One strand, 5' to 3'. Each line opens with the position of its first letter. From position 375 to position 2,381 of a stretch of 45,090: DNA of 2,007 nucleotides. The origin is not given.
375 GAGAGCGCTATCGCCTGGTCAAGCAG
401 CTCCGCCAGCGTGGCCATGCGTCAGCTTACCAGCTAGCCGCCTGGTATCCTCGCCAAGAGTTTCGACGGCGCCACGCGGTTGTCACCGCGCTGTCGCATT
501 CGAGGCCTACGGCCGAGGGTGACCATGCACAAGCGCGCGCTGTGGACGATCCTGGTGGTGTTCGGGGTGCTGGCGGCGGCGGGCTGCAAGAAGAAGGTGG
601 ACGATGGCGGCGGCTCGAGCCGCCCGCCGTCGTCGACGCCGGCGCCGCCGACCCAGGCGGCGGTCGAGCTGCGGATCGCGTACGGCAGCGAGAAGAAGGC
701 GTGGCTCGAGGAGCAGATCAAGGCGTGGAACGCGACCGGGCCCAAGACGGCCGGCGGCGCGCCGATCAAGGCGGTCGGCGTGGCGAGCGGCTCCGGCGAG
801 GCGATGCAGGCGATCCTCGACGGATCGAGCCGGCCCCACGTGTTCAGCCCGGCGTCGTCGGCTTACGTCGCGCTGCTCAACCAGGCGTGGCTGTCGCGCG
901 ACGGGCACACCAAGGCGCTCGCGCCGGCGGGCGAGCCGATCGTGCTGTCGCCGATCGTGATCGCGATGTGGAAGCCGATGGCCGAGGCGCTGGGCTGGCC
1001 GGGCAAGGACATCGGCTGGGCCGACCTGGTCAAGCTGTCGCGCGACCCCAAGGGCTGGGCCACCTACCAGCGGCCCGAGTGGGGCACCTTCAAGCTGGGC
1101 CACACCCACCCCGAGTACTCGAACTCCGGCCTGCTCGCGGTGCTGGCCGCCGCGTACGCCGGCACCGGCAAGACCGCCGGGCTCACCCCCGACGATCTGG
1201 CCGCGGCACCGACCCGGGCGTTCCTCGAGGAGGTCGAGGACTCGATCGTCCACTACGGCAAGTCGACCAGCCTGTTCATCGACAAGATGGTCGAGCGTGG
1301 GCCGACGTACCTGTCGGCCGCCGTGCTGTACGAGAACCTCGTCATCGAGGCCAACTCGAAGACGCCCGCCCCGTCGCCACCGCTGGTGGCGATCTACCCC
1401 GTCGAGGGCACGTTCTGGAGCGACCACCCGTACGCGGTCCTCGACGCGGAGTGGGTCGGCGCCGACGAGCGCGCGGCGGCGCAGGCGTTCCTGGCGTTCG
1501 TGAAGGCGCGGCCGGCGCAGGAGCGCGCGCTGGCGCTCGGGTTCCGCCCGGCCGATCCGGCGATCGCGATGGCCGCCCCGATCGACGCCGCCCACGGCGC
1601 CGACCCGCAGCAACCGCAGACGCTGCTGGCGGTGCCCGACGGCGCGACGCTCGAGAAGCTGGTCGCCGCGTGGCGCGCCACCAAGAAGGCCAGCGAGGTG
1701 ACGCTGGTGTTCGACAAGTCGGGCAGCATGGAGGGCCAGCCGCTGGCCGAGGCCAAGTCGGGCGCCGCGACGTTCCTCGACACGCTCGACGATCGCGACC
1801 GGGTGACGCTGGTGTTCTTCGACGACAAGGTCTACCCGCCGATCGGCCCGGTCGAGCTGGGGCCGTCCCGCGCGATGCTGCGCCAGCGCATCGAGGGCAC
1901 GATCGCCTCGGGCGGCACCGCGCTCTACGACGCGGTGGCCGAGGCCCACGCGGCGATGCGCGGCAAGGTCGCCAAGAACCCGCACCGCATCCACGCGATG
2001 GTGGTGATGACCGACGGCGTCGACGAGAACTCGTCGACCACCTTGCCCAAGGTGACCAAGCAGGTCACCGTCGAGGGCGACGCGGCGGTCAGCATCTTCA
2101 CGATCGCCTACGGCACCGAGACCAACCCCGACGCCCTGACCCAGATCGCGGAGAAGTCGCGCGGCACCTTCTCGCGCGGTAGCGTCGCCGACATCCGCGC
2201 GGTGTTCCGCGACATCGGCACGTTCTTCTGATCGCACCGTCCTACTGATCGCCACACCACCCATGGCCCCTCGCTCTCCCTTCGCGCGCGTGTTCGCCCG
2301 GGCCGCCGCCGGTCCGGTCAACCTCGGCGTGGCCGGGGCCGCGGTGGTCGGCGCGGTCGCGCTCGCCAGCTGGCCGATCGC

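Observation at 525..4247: Operon of a solute-binding-protein/vWA fusion lipoprotein, a TM coiled-coil protein and a stand-alone SBP paralog, with no ABC transporter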

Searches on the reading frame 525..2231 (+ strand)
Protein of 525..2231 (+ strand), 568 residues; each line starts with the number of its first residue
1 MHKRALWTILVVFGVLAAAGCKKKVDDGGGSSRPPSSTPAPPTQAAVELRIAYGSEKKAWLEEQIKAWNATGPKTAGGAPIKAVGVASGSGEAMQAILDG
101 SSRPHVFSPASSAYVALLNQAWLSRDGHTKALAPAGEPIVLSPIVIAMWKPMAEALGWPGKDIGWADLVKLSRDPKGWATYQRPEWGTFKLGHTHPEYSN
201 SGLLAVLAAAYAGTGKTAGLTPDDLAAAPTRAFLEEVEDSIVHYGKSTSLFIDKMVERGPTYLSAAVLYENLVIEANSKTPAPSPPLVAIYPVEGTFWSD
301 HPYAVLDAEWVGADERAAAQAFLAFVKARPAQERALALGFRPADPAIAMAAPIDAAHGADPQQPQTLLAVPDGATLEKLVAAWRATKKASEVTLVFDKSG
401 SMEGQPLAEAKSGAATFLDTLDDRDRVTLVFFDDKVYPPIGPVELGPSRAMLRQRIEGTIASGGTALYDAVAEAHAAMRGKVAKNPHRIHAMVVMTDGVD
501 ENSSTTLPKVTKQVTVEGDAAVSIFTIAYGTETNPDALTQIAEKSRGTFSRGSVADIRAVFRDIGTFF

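Call 3: search_protein_families(library=pfam, proteins=[window:525-2231:+], max_evalue=0.1)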
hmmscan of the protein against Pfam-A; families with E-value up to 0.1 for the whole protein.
window:525-2231:+ (568 aa): 6 families
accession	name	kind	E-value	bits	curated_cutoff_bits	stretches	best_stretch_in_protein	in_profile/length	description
PF13531.11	SBP_bac_11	-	1.2e-20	74.7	25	1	49-341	1-227/227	Bacterial extracellular solute-binding protein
PF00092.34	VWA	-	1.1e-15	58.8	23.8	1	392-548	2-158/174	von Willebrand factor type A domain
PF13768.12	VWA_3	-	3.1e-11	44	27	1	391-549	2-153/155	von Willebrand factor type A domain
PF13519.12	VWA_2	-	2.2e-10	41.6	27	1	393-498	2-106/107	von Willebrand factor type A domain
PF05762.20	VWA_CoxE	-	0.0008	19.3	26.4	1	376-518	43-179/222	VWA domain containing CoxE-like protein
PF11775.14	CobT_C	-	0.0054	16.8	21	1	387-423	10-46/220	Cobalamin biosynthesis protein CobT VWA domain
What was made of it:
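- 1698..2168 (+): vWA domain of A, with the MIDAS DxSxS at 1713..1727 (D397, S399, S401) plus T465 and D497. Pfam VWA scores 58.8 bits against a cut-off of 23.8 (call 3).
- On vWA domain with MIDAS: VWA scores 58.8 bits against 23.8 (call 3).
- Checked: Pfam finds SBP_bac_11 at residues 49-341 (E 1.2e-20) and VWA at 392-548 (E 1.1e-15) (call 3).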

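Call 4: search_protein_families(library=ncbifam, proteins=[window:525-2231:+], max_evalue=0.1)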
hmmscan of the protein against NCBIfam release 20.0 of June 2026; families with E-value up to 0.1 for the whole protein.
window:525-2231:+ (568 aa): 5 families
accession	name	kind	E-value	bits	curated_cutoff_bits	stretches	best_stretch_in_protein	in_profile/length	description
TIGR03788.1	marine_srt_targ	equivalog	2.9e-17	62.3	551.65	1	331-551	222-427/629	marine proteobacterial sortase target protein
TIGR02442.1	Cob-chelat-sub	hypoth_equivalog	3.8e-10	38.8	779.45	1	346-514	434-597/641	putative cobaltochelatase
TIGR03436.1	acidobact_VWFA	subfamily_domain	3.3e-09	36.7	81.25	1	381-545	69-234/324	VWA domain-containing protein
NF047508.1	VWA_BatA_Lepto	exception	0.0001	21.4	380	1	424-564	129-269/315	VWA domain-containing protein BatA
TIGR00868.1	hCaCC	subfamily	0.00035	18.5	900.85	1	392-533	307-442/863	calcium-activated chloride channel protein 1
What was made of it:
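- On Bat / MoxR-vWA systems: The BatA model scores 21.4 against a cut-off of 380 (call 4).
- Closest known: Membrane-anchored bacterial vWA proteins BatA/BatB. Different: The BatA NCBIfam score is 21 against a cut-off of 380 (call 4).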

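Call 7: find_homologous_proteins(query=window:525-2231:+, max_evalue=0.00001)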
Query window:525-2231:+ (568 aa): 2758 proteins with E <= 0.00001 among 8000 candidates; the best 120 are listed.
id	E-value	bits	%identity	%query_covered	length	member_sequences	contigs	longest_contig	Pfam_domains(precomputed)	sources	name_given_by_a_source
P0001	0.0e+0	1222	97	100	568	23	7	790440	PF13768.13,PF13531.12,PF00092.35,PF13519.13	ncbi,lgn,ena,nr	ncbi:MAG: VWA domain-containing protein [Myxococcales bacterium]|nr:VWA domain-containing protein [M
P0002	2.6e-285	966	76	100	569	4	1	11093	PF13768.13,PF13531.12,PF13416.12,PF00092.35,PF13519.13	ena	-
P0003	1.0e-266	904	72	99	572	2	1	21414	PF13768.13,PF13531.12,PF00092.35,PF13519.13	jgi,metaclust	metaclust:\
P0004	1.1e-235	802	65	100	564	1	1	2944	PF13768.13,PF13531.12,PF13416.12,PF00092.35,PF13519.13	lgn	-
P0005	2.6e-233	794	65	96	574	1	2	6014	PF13768.13,PF13531.12,PF00092.35,PF13519.13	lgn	-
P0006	1.9e-232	791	77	90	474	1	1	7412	PF13531.12,PF00092.35,PF13519.13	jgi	jgi:Ca-activated chloride channel family protein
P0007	5.1e-230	783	65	97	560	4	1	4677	PF13768.13,PF13531.12,PF00092.35,PF13519.13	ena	-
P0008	1.2e-229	782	64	97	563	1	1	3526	PF13768.13,PF13531.12,PF13416.12,PF00092.35,PF13519.13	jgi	-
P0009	6.8e-227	773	64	96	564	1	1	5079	PF13768.13,PF00092.35,PF13519.13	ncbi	-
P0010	3.6e-223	760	64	96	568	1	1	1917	PF13768.13,PF13531.12,PF13416.12,PF00092.35,PF13519.13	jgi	jgi:Ca-activated chloride channel family protein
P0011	9.8e-222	756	64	98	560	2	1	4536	PF13768.13,PF13531.12,PF00092.35,PF13519.13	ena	-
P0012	1.6e-220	752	63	97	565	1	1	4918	PF13768.13,PF13531.12,PF13416.12,PF00092.35,PF13519.13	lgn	-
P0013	6.8e-220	750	61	100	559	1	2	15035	PF13768.13,PF13531.12,PF13416.12,PF00092.35,PF13519.13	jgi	-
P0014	1.3e-219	749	61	99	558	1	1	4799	PF13768.13,PF13531.12,PF13416.12,PF00092.35,PF13519.13,PF05762.21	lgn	-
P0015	5.1e-219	747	62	100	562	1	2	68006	PF13768.13,PF13531.12,PF00092.35,PF13519.13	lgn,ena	-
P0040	1.6e-214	732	61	99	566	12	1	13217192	PF13768.13,PF13531.12,PF13416.12,PF00092.35,PF13519.13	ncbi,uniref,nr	ncbi:VWA domain-containing protein [Archangium minus]|uniref:VWA domain-containing protein n=1 Tax=A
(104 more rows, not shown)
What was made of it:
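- Checked: The ATG at 525 gives the canonical lipobox and matches the 568-aa database orthologue at 97% identity (call 7).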

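Call 9: find_encoding_contigs(protein=P0001, flank=10000, max_places=3)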
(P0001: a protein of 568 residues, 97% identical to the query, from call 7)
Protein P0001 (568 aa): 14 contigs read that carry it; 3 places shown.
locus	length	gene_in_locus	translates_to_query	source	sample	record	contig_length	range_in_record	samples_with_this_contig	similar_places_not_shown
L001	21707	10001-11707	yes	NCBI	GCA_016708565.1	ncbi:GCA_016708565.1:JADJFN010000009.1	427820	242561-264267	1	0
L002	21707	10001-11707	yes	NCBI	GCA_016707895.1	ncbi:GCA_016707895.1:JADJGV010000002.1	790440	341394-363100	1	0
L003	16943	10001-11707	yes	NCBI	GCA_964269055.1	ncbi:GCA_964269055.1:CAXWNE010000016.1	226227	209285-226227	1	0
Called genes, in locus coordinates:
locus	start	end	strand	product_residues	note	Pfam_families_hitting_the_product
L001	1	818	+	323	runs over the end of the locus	PF13646:HEAT_2 (weak)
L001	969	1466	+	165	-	PF17820:PDZ_6 (weak)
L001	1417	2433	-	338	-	PF01965:DJ-1_PfpI, PF00165:HTH_AraC (weak), PF12833:HTH_18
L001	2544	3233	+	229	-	PF02798:GST_N (faint), PF13409:GST_N_2, PF13417:GST_N_3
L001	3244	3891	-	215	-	-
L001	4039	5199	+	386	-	PF03403:PAF-AH_p_II (weak), PF07224:Chlorophyllase (weak), PF12740:PETase (weak)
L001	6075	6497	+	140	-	-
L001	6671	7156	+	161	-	-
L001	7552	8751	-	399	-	-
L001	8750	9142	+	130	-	-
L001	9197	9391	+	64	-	-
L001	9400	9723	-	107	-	PF05016:ParE_toxin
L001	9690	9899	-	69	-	PF09720:Unstab_antitox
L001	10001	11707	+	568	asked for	PF13531:SBP_bac_11, PF00092:VWA, PF13768:VWA_3, PF13519:VWA_2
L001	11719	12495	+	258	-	-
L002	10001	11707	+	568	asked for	PF13531:SBP_bac_11, PF00092:VWA, PF13768:VWA_3, PF13519:VWA_2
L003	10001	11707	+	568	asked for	PF13531:SBP_bac_11, PF00092:VWA, PF13768:VWA_3, PF13519:VWA_2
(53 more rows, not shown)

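Call 10: find_encoding_contigs(protein=P0040, flank=10000, max_places=2)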
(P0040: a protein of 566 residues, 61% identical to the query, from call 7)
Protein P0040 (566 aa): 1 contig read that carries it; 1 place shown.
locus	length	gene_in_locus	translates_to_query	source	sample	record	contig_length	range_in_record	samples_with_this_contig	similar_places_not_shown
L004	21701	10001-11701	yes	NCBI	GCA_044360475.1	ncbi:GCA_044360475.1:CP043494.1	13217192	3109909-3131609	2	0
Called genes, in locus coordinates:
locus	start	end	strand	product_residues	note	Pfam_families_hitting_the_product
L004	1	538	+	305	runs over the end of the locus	PF13292:DXP_synthase_N (faint), PF00456:Transketolase_N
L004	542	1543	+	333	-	PF02779:Transket_pyr, PF02780:Transketolase_C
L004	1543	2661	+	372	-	PF00016:RuBisCO_large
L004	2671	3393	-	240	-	-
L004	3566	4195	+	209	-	PF01810:LysE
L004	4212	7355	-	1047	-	PF00069:Pkinase, PF07714:PK_Tyr_Ser-Thr, PF13428:TPR_14 (faint), PF07714:PK_Tyr_Ser-Thr (weak), PF14559:TPR_19 (faint), PF13424:TPR_12, PF17874:TPR_MalT (weak), PF13424:TPR_12, +6 more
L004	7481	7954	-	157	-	PF00583:Acetyltransf_1, PF13673:Acetyltransf_10, PF13508:Acetyltransf_7, PF08445:FR47 (weak)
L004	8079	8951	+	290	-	PF05406:WGR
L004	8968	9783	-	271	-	-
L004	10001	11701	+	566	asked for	PF13531:SBP_bac_11, PF13416:SBP_bac_8 (weak), PF00092:VWA, PF13519:VWA_2, PF13768:VWA_3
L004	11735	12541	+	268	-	-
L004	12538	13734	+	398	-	PF13531:SBP_bac_11, PF13416:SBP_bac_8 (weak)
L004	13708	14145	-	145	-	PF04892:VanZ-LLP1 (weak), PF10990:DUF2809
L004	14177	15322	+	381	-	-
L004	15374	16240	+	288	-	-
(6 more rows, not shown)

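Call 21: search_solved_structures(query=window:525-2231:+, max_evalue=0.01)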
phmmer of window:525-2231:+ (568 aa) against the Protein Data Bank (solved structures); distinct sequences matched with E-value up to 0.01: 1.
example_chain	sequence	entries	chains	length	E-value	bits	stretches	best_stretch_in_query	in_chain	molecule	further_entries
9c4f_I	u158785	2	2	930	3.5e-05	25.9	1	388-545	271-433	Inter-alpha-trypsin inhibitor heavy chain H4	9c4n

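Call 52: predict_structure(alignment_id=A5)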
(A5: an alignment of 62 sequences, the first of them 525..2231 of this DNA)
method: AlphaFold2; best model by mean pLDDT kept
length: 568 residues; sequences in the alignment: 62
mean_pLDDT: 87.9   pTM: 0.83
mean pLDDT of the five models: 87.9, 87.8, 87.6, 87.2, 86.0
residues with pLDDT >= 90: 366; 70-90: 126; 50-70: 59; < 50: 17
segments of 3 or more residues with pLDDT < 50: 19-31
pLDDT, mean of each block of 10 residues (from residue 1): 58 58 41 59 87 93 98 96 95 95 97 97 94 95 92 93 88 91 92 90 93 93 97 88 75 87 90 88 91 89 97 98 97 90 81 58 78 97 92 97 94 91 95 98 97 97 96 95 87 94 96 80 91 92 88 71 63
secondary structure, 60 per line:
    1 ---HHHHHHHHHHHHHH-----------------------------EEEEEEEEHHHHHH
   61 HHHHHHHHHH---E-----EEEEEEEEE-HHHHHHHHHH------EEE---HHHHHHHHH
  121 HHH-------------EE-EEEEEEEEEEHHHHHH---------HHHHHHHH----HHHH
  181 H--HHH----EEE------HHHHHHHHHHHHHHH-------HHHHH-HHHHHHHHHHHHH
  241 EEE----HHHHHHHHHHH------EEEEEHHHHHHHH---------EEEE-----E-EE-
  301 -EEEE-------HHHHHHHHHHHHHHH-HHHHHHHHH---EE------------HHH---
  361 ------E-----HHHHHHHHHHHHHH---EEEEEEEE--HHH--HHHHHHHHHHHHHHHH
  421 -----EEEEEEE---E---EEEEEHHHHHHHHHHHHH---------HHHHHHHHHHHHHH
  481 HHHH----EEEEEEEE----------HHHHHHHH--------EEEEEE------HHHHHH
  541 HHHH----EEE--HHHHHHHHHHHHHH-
elements in order: H4-17 E47-54 H55-70 E80-88 H90-99 E106-108 H112-123 E140-149 H150-155 H165-172 H177-181 E191-193 H200-214 H222-226 H228-240 E241-243 H248-258 E265-269 H270-277 E287-290 E302-305 H313-327 H329-337 H373-386 E390-397 H405-420 E426-432 E440-444 H445-457 H467-484 E489-496 H507-514 E523-528 H535-544 E549-551 H554-567

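Call 54: fold_search(model_id=the predicted structure, library=pdb)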
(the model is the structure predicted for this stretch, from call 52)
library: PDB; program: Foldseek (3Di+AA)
matches with E <= 10: 1354; with E <= 0.001: 519
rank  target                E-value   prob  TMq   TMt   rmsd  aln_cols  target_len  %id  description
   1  5um2                  5.6e-11  1.00  0.37  0.62   5.1       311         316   16  Functional and structural characterization of a Sulfate-binding protein (Sbp) from Xanthomonas citri (released 2017-03-29)
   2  4r73_B                1.7e-10  1.00  0.41  0.69   5.8       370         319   15  Structure of the periplasmic binding protein AfuA from Actinobacillus pleuropneumoniae (endogenous glucose-6-phosphate (released 2015-08-12)
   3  1sbp                  1.8e-10  1.00  0.39  0.69   5.0       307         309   17  1.7 ANGSTROMS REFINED STRUCTURE OF SULFATE-BINDING PROTEIN INVOLVED IN ACTIVE TRANSPORT AND NOVEL MODE OF SULFATE BINDIN (released 1993-10-31)
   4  2qry_B                1.9e-10  1.00  0.41  0.71   7.1       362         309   15  Periplasmic thiamin binding protein (released 2008-02-05)
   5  4r74_C                2.2e-10  1.00  0.40  0.67   6.4       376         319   14  Structure of the periplasmic binding protein AfuA from Actinobacillus pleuropneumoniae (exogenous fructose-6-phosphate (released 2015-08-12)
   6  4r74_B                2.5e-10  1.00  0.41  0.68   5.8       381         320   15  Structure of the periplasmic binding protein AfuA from Actinobacillus pleuropneumoniae (exogenous fructose-6-phosphate (released 2015-08-12)
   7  9c4f_I                3.2e-10  1.00  0.27  0.74   3.6       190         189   21  Infectious B19V capsid (released 2024-10-16)
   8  4r73_A                3.4e-10  1.00  0.40  0.67   6.4       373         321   14  Structure of the periplasmic binding protein AfuA from Actinobacillus pleuropneumoniae (endogenous glucose-6-phosphate (released 2015-08-12)
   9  8x1a                  4.5e-10  1.00  0.42  0.71   6.5       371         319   16  Crystal structure of periplasmic G6P binding protein VcA0625 (released 2024-04-17)
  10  6lkg_A                6.3e-10  1.00  0.41  0.74   6.1       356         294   13  two-component system protein mediate signal transduction (released 2020-12-02)
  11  2qry_D                9.3e-10  1.00  0.41  0.71   5.6       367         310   14  Periplasmic thiamin binding protein (released 2008-02-05)
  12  6wce                  9.9e-10  1.00  0.42  0.71   6.0       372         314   12  Structure of the periplasmic binding protein P5PA (released 2021-08-25)
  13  6dtq_A                1.2e-09  1.00  0.36  0.50   6.7       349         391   11  Maltose bound T. maritima MalE3 (released 2018-09-19)
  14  2qry_A                2.2e-09  1.00  0.42  0.73   5.5       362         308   14  Periplasmic thiamin binding protein (released 2008-02-05)
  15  7oyx_A                3.4e-09  1.00  0.39  0.61   7.2       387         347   15  E.coli's putrescine receptor variant PotF/D (4JDF) with mutations E39D Y87S F88Y S247D in complex with spermidine (released 2021-12-01)
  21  3ibs_A                6.0e-09  1.00  0.25  0.65   3.8       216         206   20  Crystal structure of conserved hypothetical protein BatB from Bacteroides thetaiotaomicron (released 2009-08-25)
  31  3ibs_B                1.4e-08  1.00  0.26  0.66   3.8       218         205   20  Crystal structure of conserved hypothetical protein BatB from Bacteroides thetaiotaomicron (released 2009-08-25)
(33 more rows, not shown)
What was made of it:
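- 663..1679 (+): Binding-protein domain of A (residues 47-385). Foldseek's top hits are Sbp 5um2/1sbp, AfuA, TbpA and FbpA (call 54).
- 1698..2168 (+): Foldseek hits ITIH vWA, BatB and a Catenulispora vWA (call 54).
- On Type-II periplasmic binding protein (SBP_bac_11 clan): Foldseek probability is 1.00 to Sbp, AfuA, TbpA and FbpA, with target-normalised TM scores of 0.62-0.74 (call 54).
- Closest known: Binding proteins that act as co-sensors for membrane signal transducers. Same: 6lkg_A is among the top fold matches (call 54).
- Closest known: Membrane-anchored bacterial vWA proteins BatA/BatB. Same: BatB (3ibs) is a fold match, and JGI labels the orthologues 'Ca-activated chloride channel family protein' (calls 7, 54).
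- Pfam and the AF2 model identify a type-II binding fold plus vWA in A (calls 3, 52, 54).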

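Call 56: search_dna_similar(query=window:525-2231:+, collection=plasmids, mode=protein, max_rows=30, max_evalue=1e-10)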
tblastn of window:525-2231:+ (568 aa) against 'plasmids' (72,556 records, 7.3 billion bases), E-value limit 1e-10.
Records with a match: 3; places in all: 3; records where one place covers at least 80% of the query: 3.
Best place of each record, by identity: <60% 3.
By first word of the organism name: Miltoncostaea 1; Candidatus 1; Streptomyces 1.
By predicted mobility (MOB-suite, as given by PLSDB): non-mobilizable 3.
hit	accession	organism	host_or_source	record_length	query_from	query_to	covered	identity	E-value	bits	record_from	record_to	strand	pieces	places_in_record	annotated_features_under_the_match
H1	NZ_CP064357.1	Miltoncostaea oceani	pure culture,marine sediment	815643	47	568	92%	39.4%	1e-74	266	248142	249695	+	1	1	VWA domain-containing protein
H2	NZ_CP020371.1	Candidatus Thiodictyon syntrophicum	meromictic lake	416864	43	562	92%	33.9%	1e-56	213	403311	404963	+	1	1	extracellular solute-binding protein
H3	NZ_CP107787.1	Streptomyces sp. NBC_00564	-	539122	43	548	89%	31.4%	3e-46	182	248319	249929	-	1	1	substrate-binding and VWA domain-containing protein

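Call 57: get_annotated_region(hit=H1, flank=6000)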
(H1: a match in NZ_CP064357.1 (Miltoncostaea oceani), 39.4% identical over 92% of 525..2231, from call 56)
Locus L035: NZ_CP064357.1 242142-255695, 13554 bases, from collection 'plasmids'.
description: Miltoncostaea oceani strain SCSIO 61214 plasmid unnamed1, complete sequence
organism: Miltoncostaea oceani (NCBI taxid 2843216)
taxonomy: Bacteria; Actinomycetota; Thermoleophilia; Miltoncostaeales; Miltoncostaeaceae; Miltoncostaea; Miltoncostaea oceani
host: -; source: pure culture,marine sediment; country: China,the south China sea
typing (MOB-suite, as given by PLSDB): non-mobilizable
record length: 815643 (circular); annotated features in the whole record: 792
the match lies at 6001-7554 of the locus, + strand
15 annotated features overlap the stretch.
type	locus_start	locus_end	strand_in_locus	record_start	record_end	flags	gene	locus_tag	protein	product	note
CDS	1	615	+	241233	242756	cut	-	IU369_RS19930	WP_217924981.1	hypothetical protein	-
CDS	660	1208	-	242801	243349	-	-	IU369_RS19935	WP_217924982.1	hypothetical protein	-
CDS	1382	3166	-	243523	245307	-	-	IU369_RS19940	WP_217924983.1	CHAP domain-containing protein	-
CDS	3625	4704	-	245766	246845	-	-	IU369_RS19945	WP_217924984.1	ATP-binding protein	-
CDS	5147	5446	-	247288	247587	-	-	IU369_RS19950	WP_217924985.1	hypothetical protein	-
CDS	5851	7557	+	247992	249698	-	-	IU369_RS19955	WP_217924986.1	VWA domain-containing protein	-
CDS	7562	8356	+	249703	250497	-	-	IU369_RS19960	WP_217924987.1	hypothetical protein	-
CDS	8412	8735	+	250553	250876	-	-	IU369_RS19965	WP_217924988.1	hypothetical protein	-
CDS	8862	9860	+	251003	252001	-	-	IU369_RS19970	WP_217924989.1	hypothetical protein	-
CDS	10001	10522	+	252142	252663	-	-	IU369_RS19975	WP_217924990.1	RNA polymerase sigma factor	GO:0006352 - DNA-templated transcription initiation [Evidence IEA]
CDS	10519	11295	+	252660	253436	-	-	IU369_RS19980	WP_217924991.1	hypothetical protein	-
CDS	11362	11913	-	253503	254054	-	-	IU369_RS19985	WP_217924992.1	hypothetical protein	-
CDS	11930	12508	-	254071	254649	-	-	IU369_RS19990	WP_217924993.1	hypothetical protein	-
CDS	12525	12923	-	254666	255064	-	-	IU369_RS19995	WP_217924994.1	hypothetical protein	-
CDS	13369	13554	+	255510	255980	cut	-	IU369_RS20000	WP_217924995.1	hypothetical protein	-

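Call 58: get_annotated_region(hit=H2, flank=6000)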
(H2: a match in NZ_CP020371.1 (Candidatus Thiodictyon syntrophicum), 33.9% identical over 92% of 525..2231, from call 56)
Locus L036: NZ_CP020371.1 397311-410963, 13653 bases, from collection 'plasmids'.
description: Candidatus Thiodictyon syntrophicum strain Cad16T plasmid pTs417, complete sequence
organism: Candidatus Thiodictyon syntrophicum (NCBI taxid 1166950)
taxonomy: Bacteria; Pseudomonadota; Gammaproteobacteria; Chromatiales; Chromatiaceae; Thiodictyon; Candidatus Thiodictyon syntrophicum
host: -; source: meromictic lake; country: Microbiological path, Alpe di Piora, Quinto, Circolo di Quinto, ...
typing (MOB-suite, as given by PLSDB): non-mobilizable
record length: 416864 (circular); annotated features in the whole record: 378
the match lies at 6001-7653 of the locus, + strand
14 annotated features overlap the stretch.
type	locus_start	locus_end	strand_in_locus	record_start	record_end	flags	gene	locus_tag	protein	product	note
CDS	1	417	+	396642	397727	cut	pstS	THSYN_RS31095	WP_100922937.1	phosphate ABC transporter substrate-binding protein PstS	-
CDS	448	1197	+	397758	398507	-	-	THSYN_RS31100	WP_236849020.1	hypothetical protein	-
CDS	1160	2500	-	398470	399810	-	-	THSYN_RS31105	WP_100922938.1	DUF3422 domain-containing protein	-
CDS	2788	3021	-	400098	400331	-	-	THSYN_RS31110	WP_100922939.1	TraR/DksA C4-type zinc finger protein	-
CDS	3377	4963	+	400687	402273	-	-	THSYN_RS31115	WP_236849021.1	CHAD domain-containing protein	-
CDS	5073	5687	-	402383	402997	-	-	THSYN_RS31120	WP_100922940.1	hemolysin III family protein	-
CDS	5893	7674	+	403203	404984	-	-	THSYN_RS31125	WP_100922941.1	extracellular solute-binding protein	-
CDS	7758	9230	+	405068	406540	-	-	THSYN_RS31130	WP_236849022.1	substrate-binding domain-containing protein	-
CDS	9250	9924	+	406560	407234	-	-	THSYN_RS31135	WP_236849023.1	hypothetical protein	-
CDS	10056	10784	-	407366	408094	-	-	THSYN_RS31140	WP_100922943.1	alpha/beta hydrolase-fold protein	-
CDS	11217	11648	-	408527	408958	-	-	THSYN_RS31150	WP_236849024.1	DUF4010 domain-containing protein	-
CDS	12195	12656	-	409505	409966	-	-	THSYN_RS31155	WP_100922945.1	GNAT family N-acetyltransferase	-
CDS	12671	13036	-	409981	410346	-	-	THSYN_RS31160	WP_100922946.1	hypothetical protein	-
CDS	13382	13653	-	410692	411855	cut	-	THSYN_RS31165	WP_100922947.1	glycosyltransferase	-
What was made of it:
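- One locus lies near pstS and a CHAD-domain gene (call 58).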
